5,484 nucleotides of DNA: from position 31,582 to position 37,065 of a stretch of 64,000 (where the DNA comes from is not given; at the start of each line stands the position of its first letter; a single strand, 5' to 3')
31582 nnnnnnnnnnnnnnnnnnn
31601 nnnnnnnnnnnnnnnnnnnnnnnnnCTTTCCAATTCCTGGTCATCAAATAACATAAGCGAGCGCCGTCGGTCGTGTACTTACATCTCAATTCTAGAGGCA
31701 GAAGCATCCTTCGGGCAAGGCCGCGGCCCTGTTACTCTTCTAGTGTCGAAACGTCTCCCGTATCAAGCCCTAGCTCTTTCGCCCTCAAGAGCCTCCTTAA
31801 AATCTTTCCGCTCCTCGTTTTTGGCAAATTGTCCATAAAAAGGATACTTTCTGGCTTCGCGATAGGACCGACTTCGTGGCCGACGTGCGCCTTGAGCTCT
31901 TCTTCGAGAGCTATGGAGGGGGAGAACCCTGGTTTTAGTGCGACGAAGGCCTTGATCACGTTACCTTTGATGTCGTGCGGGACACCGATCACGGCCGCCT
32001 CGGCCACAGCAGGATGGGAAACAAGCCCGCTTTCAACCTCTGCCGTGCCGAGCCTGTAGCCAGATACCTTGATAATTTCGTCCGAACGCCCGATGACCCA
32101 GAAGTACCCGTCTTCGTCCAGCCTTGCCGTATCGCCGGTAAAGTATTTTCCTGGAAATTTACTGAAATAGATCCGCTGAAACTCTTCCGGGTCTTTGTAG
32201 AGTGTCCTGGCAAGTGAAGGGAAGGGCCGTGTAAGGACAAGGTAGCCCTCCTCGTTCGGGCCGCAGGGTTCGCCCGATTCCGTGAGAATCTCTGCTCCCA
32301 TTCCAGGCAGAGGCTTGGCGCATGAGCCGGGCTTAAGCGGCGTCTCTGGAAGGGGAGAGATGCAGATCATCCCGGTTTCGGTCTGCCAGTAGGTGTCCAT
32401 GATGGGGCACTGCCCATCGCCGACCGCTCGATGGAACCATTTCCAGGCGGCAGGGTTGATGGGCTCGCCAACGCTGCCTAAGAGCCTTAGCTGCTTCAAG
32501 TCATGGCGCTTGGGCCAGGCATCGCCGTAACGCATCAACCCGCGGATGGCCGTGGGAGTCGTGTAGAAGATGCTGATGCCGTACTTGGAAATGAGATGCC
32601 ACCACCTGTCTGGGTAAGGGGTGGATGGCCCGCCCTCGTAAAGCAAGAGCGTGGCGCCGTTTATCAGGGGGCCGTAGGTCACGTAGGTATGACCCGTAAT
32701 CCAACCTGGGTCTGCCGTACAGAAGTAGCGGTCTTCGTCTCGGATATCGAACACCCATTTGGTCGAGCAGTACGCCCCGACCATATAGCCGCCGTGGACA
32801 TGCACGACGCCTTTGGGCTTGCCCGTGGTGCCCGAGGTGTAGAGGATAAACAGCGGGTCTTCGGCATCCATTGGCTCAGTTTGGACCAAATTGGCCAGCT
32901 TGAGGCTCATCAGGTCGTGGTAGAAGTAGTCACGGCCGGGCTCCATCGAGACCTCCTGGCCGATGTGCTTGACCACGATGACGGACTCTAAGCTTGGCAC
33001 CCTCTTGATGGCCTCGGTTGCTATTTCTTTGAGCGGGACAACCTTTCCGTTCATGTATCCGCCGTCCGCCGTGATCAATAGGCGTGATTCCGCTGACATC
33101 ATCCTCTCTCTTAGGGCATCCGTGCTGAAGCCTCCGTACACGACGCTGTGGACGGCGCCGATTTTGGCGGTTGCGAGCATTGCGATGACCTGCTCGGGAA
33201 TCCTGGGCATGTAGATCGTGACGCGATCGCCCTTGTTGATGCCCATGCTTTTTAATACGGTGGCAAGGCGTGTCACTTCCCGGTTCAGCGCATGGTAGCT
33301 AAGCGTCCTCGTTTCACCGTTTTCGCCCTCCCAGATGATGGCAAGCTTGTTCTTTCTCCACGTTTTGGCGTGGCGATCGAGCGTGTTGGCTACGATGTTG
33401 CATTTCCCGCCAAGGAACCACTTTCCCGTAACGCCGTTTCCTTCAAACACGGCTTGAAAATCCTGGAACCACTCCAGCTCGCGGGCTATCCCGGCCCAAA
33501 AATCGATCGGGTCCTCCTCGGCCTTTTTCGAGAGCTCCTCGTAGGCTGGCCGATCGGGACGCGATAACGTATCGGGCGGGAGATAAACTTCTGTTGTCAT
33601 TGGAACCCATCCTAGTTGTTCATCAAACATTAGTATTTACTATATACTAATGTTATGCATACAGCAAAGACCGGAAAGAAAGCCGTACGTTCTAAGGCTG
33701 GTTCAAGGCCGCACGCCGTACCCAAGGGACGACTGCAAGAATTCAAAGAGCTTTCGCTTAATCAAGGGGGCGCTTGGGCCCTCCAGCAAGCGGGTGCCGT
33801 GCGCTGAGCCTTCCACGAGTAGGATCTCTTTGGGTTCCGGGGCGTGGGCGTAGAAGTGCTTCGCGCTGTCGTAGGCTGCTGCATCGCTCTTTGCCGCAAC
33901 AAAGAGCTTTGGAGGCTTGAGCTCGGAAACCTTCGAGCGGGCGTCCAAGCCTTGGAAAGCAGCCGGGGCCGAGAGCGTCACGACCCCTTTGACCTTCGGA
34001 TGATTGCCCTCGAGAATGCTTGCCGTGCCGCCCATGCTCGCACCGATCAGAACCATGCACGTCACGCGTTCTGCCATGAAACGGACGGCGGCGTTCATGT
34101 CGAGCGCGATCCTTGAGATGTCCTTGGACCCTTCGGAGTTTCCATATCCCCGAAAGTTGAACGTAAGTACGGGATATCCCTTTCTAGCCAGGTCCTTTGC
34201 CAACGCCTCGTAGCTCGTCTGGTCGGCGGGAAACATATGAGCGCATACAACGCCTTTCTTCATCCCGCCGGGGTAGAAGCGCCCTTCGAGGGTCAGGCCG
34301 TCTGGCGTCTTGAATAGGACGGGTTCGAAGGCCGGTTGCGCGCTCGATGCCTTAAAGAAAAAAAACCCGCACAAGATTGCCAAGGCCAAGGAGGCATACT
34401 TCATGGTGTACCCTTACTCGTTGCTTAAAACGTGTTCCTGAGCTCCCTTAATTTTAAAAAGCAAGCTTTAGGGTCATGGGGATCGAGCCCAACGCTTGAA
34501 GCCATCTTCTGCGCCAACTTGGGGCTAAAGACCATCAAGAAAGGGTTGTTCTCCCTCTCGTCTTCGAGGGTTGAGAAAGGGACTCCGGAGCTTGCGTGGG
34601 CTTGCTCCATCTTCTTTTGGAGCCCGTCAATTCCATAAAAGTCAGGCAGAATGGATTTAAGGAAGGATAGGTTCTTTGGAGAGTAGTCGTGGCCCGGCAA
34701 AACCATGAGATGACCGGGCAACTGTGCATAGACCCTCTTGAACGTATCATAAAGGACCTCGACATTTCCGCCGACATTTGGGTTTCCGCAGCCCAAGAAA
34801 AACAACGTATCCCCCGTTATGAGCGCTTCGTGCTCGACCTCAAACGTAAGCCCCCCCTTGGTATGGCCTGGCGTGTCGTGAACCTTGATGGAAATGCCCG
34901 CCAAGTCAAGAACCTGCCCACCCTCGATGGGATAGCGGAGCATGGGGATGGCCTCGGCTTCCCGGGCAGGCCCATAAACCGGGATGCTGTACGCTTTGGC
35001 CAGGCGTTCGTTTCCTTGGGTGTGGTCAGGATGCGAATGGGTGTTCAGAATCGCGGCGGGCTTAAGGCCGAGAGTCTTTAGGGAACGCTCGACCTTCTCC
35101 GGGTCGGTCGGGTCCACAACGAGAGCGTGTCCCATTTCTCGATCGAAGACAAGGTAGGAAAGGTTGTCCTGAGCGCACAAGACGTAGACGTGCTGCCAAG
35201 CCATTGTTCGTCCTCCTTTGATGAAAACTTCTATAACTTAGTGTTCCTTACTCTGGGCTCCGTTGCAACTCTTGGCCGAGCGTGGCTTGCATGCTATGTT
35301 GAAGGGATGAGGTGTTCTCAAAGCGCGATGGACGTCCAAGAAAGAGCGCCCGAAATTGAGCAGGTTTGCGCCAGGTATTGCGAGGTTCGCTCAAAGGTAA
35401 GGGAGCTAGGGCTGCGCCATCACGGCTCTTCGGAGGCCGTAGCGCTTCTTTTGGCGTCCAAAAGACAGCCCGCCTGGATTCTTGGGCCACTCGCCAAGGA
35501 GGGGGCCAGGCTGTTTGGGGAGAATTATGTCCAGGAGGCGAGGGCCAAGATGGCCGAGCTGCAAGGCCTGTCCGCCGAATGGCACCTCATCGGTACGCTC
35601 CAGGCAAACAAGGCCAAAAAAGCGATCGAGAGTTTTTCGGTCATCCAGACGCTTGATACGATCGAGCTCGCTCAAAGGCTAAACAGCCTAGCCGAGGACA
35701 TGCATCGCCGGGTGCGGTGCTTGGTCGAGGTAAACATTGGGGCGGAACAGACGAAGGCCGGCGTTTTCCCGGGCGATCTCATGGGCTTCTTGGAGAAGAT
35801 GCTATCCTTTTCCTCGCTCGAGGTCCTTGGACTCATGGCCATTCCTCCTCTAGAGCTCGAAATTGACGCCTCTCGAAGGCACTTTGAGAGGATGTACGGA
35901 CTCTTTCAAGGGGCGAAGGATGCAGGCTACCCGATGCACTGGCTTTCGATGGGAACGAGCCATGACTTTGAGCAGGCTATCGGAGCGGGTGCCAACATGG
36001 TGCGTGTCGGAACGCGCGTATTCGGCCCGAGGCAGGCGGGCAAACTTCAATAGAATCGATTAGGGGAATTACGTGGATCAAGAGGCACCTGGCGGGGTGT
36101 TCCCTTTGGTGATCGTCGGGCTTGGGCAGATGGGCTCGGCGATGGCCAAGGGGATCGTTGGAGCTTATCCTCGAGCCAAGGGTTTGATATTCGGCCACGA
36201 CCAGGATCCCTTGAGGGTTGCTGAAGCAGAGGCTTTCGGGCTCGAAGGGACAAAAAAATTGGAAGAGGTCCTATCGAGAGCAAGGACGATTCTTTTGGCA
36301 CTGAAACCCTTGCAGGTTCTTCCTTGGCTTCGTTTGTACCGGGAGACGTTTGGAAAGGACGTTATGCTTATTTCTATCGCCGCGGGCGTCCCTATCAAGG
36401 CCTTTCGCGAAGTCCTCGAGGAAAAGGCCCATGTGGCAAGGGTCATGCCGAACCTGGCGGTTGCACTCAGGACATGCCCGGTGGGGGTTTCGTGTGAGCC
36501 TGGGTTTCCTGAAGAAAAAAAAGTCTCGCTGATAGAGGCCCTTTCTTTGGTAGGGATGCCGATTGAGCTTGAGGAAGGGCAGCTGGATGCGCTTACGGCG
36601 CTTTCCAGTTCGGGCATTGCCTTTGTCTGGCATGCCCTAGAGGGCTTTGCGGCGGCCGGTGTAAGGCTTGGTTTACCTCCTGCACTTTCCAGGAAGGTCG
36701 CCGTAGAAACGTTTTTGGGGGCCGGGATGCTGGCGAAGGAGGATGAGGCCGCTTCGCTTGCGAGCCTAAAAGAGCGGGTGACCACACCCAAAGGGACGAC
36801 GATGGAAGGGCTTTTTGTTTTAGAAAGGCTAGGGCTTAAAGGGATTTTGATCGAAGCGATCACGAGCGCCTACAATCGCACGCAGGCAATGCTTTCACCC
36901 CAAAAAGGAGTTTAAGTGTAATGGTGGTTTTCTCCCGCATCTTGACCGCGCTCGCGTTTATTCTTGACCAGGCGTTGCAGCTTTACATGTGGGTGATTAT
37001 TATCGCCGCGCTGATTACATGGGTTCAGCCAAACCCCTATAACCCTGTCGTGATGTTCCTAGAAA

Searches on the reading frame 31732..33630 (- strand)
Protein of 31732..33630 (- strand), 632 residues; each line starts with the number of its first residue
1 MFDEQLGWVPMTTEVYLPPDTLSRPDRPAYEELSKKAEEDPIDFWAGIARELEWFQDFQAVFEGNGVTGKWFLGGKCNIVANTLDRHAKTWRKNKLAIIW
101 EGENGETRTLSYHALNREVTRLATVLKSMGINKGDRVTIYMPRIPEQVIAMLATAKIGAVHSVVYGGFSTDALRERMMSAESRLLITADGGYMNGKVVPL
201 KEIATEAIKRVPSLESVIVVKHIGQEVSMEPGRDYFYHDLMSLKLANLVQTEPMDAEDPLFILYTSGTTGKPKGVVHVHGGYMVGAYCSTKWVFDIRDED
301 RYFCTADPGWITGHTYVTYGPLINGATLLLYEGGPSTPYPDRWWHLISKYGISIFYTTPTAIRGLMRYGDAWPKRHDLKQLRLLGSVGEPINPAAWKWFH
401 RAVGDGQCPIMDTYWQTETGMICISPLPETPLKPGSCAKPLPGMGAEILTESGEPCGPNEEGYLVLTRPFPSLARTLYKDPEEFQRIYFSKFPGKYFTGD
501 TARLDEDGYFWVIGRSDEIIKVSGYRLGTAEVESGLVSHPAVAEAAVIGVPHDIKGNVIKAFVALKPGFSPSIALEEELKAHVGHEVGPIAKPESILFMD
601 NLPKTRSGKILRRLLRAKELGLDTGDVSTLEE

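Call 9: search_protein_families(library=pfam, proteins=[window:31732-33630:-], max_evalue=0.00001)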
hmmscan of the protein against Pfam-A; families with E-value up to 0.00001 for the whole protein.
window:31732-33630:- (632 aa): 3 families
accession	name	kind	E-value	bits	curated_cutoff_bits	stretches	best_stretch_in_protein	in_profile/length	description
PF00501.34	AMP-binding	-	2.4e-89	300.3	29.9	1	85-469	2-377/384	AMP-binding enzyme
PF13193.12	AMP-binding_C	-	1.2e-27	97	24.5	1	531-609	1-76/76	AMP-binding enzyme C-terminal domain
PF16177.11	ACAS_N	-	9.3e-15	54.6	27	1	30-82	1-54/55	Acetyl-coenzyme A synthetase N-terminus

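Call 56: search_protein_families(library=ncbifam, proteins=[window:31732-33630:-], max_evalue=1e-10)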
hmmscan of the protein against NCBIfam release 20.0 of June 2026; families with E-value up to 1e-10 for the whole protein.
window:31732-33630:- (632 aa): 91 families (the best 25 are shown)
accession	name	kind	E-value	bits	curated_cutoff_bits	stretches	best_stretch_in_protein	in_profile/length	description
NF001208.0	PRK00174.1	subfamily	1.2e-265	882.9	657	1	26-632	25-634/649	acetate--CoA ligase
TIGR02188.1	Ac_CoA_lig_AcsA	equivalog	1.8e-258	859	724.95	1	29-632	6-619/629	acetate--CoA ligase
NF003313.0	PRK04319.1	equivalog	7.1e-170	566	729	1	70-631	36-573/574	acetate--CoA ligase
NF007815.0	PRK10524.1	equivalog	5.1e-165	550.5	955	1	29-632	3-616/629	propionate--CoA ligase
TIGR02316.1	propion_prpE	equivalog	1.3e-158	529.5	827.4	1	29-631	2-614/628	propionate--CoA ligase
NF002937.0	PRK03584.1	subfamily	3.2e-109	365.9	639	1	29-611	37-617/657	acetoacetate--CoA ligase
NF047394.1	AcylCoAsynMbcS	equivalog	2.1e-94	317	850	1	78-620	13-521/525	acyl-CoA synthetase MbcS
TIGR01217.1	ac_ac_CoA_syn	equivalog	6.3e-85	285.6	520.9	1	30-611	37-616/652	acetoacetate--CoA ligase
NF004837.0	PRK06187.1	subfamily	5.7e-73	245.9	476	1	86-618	15-521/531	long-chain-fatty-acid--CoA ligase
TIGR02262.1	benz_CoA_lig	subfamily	9e-66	222.6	375.25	1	77-617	3-507/508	benzoate-CoA ligase family protein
NF005714.0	PRK07529.1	subfamily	4.4e-61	207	632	1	96-619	49-576/640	acyl-CoA synthetase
NF005947.1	PRK08008.1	equivalog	6.1e-59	200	651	1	92-615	20-517/518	crotonobetaine/carnitine-CoA ligase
TIGR03098.1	ligase_PEP_1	hypoth_equivalog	6.1e-56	190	592.35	1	106-617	22-516/517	acyl-CoA ligase (AMP-forming), exosortase A system-associated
NF006182.0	PRK08316.1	subfamily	1.1e-55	189.1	663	1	78-618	11-516/523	fatty acyl-CoA synthetase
NF006181.0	PRK08314.1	subfamily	2.7e-55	187.7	705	1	108-620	48-555/563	long-chain-fatty-acid--CoA ligase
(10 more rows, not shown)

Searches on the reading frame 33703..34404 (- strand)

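Call 9: search_protein_families(library=pfam, proteins=[window:33703-34404:-], max_evalue=0.00001)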
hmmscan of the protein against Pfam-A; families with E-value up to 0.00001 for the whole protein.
window:33703-34404:- (233 aa): 4 families
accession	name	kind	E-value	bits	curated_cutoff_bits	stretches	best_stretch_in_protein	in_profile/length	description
PF12146.15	Hydrolase_4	-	4.4e-13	49.5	27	1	49-149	4-111/239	Serine aminopeptidase, S33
PF00561.26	Abhydrolase_1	-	6.7e-09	36.2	25.8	1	52-153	3-109/245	alpha/beta hydrolase fold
PF12697.13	Abhydrolase_6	-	1e-07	33.3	26.3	1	60-189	9-135/217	Alpha/beta hydrolase family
PF12740.14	PETase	-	1.5e-06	28.2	28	1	50-202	55-211/263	PET hydrolase-like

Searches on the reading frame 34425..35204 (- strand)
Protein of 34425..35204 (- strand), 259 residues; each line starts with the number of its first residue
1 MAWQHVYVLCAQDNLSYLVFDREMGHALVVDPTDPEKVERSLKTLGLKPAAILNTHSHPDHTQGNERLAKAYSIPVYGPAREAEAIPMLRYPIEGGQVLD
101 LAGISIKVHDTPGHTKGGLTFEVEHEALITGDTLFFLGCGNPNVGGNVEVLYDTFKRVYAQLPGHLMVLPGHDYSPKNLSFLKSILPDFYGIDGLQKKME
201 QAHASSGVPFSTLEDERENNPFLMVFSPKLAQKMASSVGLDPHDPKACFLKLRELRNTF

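Call 9: search_protein_families(library=pfam, proteins=[window:34425-35204:-], max_evalue=0.00001)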
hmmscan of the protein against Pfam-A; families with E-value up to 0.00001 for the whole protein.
window:34425-35204:- (259 aa): 2 families
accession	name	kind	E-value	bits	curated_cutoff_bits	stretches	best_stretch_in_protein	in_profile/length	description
PF00753.33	Lactamase_B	-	1.2e-16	61.7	22.7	1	16-172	8-196/196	Metallo-beta-lactamase superfamily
PF16123.11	HAGH_C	-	3.5e-11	43.8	25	1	173-259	1-83/83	Hydroxyacylglutathione hydrolase C-terminus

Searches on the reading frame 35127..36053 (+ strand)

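Call 9: search_protein_families(library=pfam, proteins=[window:35127-36053:+], max_evalue=0.00001)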
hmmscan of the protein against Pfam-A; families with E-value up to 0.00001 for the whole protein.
window:35127-36053:+ (308 aa): 1 family
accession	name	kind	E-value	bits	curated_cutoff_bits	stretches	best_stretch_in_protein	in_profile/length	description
PF01168.26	Ala_racemase_N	-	1.4e-19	71.2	24.1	1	122-301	43-218/220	Alanine racemase, N-terminal domain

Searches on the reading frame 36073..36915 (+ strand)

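Call 9: search_protein_families(library=pfam, proteins=[window:36073-36915:+], max_evalue=0.00001)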
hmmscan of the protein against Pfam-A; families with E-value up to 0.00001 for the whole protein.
window:36073-36915:+ (280 aa): 2 families
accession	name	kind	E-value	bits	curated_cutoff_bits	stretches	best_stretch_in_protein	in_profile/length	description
PF14748.11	P5CR_dimer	-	9.1e-29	100.3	25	1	168-273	1-105/105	Pyrroline-5-carboxylate reductase dimerisation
PF03807.23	F420_oxidored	-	2.4e-07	31.7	21.6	1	13-105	3-94/94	NADP oxidoreductase coenzyme F420-dependent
